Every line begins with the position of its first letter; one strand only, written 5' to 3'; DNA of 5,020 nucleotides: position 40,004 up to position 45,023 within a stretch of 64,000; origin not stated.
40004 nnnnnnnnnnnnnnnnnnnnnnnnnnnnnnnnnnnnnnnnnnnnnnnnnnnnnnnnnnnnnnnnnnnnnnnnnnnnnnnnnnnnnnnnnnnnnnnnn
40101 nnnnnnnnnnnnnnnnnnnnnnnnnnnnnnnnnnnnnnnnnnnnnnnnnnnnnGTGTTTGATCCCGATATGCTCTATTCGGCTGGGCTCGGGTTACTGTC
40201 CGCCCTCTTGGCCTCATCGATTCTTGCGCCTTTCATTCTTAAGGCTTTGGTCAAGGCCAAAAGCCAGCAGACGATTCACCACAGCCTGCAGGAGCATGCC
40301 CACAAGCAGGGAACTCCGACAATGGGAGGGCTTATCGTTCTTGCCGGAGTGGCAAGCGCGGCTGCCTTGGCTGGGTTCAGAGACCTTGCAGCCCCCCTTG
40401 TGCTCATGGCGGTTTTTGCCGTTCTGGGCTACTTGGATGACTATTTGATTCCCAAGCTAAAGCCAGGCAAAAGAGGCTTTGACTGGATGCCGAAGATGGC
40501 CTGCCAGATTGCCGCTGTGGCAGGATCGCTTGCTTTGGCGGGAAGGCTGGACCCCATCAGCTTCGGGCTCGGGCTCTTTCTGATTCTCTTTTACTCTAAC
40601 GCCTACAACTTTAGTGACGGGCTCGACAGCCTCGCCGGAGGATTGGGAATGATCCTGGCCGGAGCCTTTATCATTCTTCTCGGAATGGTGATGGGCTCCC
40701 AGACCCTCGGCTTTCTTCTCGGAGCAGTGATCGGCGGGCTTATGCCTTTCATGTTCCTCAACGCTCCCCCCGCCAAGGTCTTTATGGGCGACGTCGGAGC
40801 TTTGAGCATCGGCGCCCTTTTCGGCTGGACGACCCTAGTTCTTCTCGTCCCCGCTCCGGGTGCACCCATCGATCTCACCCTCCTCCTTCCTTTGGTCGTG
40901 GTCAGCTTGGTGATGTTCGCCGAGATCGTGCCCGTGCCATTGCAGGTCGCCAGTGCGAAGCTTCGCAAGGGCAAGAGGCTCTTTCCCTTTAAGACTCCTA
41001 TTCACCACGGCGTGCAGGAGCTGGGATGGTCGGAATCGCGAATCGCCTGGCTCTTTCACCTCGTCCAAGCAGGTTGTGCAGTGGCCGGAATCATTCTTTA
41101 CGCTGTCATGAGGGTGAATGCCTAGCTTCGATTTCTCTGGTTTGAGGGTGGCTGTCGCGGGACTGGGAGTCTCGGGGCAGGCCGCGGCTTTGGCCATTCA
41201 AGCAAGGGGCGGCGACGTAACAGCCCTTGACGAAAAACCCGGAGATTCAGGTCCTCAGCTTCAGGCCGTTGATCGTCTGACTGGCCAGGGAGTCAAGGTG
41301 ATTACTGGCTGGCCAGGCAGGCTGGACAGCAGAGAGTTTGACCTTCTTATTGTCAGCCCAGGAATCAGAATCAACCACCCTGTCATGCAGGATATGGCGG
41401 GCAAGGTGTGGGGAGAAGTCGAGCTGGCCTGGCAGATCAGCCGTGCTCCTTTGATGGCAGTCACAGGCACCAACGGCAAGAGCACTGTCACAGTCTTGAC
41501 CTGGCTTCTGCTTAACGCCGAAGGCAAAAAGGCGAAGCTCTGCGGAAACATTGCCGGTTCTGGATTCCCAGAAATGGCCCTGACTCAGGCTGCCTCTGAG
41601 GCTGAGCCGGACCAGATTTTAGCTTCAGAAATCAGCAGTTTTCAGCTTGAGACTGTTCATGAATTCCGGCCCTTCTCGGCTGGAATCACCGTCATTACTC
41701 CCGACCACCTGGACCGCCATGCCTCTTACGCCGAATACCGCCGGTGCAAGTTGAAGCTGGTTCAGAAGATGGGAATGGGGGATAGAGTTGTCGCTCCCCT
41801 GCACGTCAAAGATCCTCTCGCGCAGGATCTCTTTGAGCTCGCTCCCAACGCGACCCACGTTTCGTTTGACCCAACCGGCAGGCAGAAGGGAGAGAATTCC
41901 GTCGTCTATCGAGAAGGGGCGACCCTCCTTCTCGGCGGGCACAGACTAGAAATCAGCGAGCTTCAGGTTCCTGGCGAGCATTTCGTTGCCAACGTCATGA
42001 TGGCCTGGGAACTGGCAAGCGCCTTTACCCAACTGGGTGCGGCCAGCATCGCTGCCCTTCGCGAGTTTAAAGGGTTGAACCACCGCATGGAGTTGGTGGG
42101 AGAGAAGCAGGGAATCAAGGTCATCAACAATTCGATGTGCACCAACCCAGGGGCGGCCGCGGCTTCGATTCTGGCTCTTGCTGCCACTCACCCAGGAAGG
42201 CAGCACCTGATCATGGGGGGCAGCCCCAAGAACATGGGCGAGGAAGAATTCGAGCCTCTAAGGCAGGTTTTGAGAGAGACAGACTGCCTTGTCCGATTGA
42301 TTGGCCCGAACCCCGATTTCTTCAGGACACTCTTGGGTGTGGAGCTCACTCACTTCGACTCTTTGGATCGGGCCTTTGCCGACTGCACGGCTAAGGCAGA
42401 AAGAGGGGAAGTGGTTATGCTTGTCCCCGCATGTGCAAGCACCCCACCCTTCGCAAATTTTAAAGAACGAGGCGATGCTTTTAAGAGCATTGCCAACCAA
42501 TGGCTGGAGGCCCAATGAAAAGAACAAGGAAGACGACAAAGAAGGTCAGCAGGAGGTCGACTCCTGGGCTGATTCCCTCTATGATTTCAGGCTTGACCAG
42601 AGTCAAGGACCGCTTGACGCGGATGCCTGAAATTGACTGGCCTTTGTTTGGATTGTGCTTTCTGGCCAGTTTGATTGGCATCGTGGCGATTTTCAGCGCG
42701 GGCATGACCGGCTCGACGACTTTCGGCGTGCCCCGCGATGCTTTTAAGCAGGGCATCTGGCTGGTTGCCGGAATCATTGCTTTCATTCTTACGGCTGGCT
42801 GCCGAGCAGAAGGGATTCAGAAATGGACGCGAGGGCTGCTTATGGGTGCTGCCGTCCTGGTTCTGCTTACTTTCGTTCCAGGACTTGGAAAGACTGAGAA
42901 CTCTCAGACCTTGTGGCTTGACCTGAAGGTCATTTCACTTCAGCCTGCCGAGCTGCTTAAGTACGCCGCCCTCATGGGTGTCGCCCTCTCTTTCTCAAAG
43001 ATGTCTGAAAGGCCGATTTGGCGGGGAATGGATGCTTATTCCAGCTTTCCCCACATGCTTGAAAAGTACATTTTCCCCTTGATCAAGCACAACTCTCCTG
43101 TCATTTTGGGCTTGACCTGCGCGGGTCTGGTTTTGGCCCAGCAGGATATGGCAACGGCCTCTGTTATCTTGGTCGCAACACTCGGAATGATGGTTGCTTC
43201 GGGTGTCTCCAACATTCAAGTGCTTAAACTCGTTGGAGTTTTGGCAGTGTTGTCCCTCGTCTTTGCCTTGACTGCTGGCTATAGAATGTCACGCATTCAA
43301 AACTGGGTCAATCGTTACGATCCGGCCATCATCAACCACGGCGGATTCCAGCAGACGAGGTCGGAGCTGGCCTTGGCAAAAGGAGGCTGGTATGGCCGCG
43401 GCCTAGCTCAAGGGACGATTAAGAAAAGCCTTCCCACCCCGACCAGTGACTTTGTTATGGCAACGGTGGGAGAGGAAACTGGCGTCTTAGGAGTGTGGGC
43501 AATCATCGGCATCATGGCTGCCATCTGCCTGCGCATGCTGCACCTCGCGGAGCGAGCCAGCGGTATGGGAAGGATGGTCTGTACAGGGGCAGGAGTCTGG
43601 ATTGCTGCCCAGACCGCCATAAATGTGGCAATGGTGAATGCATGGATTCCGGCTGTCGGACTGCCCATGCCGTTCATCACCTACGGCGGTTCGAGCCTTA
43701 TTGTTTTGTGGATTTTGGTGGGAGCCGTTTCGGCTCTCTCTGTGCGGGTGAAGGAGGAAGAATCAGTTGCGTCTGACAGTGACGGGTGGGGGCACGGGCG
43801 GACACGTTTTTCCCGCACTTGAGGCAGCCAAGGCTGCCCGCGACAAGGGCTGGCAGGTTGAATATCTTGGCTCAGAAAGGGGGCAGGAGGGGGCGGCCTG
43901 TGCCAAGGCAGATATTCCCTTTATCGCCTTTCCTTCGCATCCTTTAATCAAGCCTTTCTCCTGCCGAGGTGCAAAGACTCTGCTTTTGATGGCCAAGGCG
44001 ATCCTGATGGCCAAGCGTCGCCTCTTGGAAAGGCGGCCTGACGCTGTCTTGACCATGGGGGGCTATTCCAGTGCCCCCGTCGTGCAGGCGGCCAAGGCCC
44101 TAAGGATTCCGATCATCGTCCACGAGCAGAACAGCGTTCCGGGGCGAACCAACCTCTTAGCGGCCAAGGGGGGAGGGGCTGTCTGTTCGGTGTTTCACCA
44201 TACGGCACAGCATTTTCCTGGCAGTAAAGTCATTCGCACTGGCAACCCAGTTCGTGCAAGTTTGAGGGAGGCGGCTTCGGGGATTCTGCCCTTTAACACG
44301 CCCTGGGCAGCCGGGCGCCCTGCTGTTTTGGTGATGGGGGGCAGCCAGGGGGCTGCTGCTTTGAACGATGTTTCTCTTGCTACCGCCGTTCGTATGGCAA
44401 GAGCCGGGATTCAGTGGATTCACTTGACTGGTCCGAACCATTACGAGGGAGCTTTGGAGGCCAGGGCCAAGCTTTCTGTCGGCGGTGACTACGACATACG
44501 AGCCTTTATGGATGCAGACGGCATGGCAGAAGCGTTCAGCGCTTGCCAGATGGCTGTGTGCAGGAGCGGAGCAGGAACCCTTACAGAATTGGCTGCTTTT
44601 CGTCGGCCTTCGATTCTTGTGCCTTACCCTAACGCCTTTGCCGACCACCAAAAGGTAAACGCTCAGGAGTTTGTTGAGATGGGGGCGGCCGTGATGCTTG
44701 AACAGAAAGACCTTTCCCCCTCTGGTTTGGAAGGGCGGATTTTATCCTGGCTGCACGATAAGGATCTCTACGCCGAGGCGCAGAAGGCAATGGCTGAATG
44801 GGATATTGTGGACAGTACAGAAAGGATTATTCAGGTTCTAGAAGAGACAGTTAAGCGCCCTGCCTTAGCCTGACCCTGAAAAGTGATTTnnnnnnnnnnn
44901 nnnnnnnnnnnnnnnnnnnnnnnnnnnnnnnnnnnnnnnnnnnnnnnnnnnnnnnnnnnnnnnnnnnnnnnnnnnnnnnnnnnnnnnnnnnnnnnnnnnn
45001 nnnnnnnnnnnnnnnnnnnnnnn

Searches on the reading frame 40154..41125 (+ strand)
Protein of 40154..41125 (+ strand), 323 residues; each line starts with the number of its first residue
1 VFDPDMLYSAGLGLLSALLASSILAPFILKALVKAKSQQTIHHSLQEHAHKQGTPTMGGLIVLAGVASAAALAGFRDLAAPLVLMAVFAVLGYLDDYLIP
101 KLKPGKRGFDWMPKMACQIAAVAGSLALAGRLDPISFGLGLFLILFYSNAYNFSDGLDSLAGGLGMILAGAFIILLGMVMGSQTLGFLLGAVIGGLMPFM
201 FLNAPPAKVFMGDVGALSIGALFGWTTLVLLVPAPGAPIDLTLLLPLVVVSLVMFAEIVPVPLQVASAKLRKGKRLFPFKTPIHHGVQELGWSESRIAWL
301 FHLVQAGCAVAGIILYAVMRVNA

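Call 41: search_protein_families(library=pfam, proteins=[window:40154-41125:+], max_evalue=0.00001)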
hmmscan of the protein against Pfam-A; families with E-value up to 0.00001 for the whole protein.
window:40154-41125:+ (323 aa): 1 family
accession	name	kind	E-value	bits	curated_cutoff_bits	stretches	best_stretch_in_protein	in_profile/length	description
PF00953.26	Glycos_transf_4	-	4.6e-22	79.1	27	1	81-229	4-158/160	Glycosyl transferase family 4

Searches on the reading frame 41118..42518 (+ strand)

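Call 41: search_protein_families(library=pfam, proteins=[window:41118-42518:+], max_evalue=0.00001)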
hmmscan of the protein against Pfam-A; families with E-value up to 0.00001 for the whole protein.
window:41118-42518:+ (466 aa): 2 families
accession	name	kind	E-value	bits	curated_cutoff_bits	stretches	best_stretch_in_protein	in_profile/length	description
PF08245.18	Mur_ligase_M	-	3.2e-21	76.6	24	1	115-297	1-197/200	Mur ligase middle domain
PF02875.26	Mur_ligase_C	-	2.8e-09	38.3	28.4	1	322-439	1-127/127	Mur ligase, glutamate ligase domain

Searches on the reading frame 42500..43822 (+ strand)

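Call 42: search_protein_families(library=pfam, proteins=[window:42500-43822:+], max_evalue=0.00001)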
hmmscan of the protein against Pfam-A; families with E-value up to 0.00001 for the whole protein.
window:42500-43822:+ (440 aa): 1 family
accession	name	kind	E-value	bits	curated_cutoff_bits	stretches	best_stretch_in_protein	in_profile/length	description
PF01098.24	FTSW_RODA_SPOVE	-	2.2e-64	218.2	26.4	1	50-416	5-353/356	Cell cycle protein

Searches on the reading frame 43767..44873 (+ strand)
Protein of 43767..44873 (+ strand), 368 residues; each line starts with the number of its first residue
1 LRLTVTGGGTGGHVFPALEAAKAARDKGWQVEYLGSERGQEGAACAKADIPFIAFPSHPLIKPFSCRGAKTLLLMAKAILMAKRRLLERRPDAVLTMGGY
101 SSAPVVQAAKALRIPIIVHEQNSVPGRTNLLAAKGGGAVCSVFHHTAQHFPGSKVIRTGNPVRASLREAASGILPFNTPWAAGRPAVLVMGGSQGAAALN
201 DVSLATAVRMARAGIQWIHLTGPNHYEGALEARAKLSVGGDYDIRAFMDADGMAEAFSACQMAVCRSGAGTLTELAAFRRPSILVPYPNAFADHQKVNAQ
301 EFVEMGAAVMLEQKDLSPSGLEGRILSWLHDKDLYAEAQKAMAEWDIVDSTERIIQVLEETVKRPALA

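Call 42: search_protein_families(library=pfam, proteins=[window:43767-44873:+], max_evalue=0.00001)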
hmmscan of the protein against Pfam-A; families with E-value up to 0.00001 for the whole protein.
window:43767-44873:+ (368 aa): 3 families
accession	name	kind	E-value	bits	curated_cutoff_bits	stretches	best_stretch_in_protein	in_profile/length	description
PF04101.22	Glyco_tran_28_C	-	5e-33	114.9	22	1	187-341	2-153/166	Glycosyltransferase family 28 C-terminal domain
PF03033.26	Glyco_transf_28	-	4.6e-31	108.2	26.2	1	4-133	2-131/139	Glycosyltransferase family 28 N-terminal domain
PF13579.12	Glyco_trans_4_4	-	7.9e-08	33.2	29.7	1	17-129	7-103/158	Glycosyl transferase 4-like domain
